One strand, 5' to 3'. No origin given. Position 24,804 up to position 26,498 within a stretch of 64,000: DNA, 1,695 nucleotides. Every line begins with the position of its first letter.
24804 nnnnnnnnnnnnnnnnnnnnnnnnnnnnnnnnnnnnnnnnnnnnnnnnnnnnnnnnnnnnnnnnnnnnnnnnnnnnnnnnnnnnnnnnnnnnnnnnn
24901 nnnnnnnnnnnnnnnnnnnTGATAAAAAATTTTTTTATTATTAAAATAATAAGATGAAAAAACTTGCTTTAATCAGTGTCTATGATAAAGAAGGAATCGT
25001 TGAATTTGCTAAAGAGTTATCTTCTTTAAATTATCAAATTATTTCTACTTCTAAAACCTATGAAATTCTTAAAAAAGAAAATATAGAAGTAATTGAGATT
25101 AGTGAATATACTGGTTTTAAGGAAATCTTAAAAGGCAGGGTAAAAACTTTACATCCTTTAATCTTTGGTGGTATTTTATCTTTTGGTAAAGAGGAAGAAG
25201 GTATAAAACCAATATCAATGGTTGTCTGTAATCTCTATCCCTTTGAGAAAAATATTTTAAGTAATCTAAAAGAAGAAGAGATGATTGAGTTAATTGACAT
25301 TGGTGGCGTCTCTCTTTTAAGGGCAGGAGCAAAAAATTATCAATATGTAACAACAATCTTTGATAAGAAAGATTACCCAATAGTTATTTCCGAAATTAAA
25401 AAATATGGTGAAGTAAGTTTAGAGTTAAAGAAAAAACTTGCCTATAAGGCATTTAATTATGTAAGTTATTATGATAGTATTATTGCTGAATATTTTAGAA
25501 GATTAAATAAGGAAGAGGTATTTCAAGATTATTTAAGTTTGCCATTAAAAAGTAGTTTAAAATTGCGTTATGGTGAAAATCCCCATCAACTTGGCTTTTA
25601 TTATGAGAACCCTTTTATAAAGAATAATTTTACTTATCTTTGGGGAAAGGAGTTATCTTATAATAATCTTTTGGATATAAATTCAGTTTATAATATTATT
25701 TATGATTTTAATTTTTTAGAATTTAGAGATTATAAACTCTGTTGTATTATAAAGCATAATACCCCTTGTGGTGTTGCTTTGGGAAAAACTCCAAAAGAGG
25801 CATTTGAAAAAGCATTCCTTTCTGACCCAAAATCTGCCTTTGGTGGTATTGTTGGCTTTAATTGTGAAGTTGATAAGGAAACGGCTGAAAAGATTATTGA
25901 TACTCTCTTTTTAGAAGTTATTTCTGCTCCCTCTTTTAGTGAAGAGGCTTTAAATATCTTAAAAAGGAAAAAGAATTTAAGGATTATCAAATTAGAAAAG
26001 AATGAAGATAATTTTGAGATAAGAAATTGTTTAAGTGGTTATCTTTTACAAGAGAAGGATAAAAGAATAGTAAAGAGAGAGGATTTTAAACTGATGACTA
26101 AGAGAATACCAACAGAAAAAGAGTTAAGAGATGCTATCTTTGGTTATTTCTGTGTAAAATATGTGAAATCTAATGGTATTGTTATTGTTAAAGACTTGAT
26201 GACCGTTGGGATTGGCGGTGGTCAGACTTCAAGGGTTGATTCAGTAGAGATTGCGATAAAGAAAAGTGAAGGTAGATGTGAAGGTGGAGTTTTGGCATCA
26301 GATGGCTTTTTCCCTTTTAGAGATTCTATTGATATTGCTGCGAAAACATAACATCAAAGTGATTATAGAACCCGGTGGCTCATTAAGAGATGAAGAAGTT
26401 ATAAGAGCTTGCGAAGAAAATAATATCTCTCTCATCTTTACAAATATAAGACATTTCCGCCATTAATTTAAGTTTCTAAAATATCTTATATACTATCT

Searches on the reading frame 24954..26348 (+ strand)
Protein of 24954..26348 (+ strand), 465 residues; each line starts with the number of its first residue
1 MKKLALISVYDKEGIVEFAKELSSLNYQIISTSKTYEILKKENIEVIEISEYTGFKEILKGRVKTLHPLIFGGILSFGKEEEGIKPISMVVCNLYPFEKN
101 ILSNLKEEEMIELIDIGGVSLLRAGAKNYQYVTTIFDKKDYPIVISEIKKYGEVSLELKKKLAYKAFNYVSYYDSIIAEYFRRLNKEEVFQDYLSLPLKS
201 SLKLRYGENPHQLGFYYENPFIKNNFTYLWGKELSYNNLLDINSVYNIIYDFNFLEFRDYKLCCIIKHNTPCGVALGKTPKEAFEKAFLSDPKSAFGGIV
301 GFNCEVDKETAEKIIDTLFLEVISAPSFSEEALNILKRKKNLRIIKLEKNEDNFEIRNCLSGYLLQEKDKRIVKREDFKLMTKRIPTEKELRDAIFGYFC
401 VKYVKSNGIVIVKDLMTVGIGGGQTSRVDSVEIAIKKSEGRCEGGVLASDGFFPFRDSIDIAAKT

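Call 62: search_protein_families(library=pfam, proteins=[window:24954-26348:+], max_evalue=0.0001)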
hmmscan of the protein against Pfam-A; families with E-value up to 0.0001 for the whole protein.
window:24954-26348:+ (465 aa): 2 families
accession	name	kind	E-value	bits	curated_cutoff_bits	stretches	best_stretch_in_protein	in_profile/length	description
PF01808.24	AICARFT_IMPCHas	-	4e-106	355.4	25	1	126-437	2-311/311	AICARFT/IMPCHase bienzyme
PF02142.27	MGS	-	5.7e-17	62.1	24.1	1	14-119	1-93/94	MGS-like domain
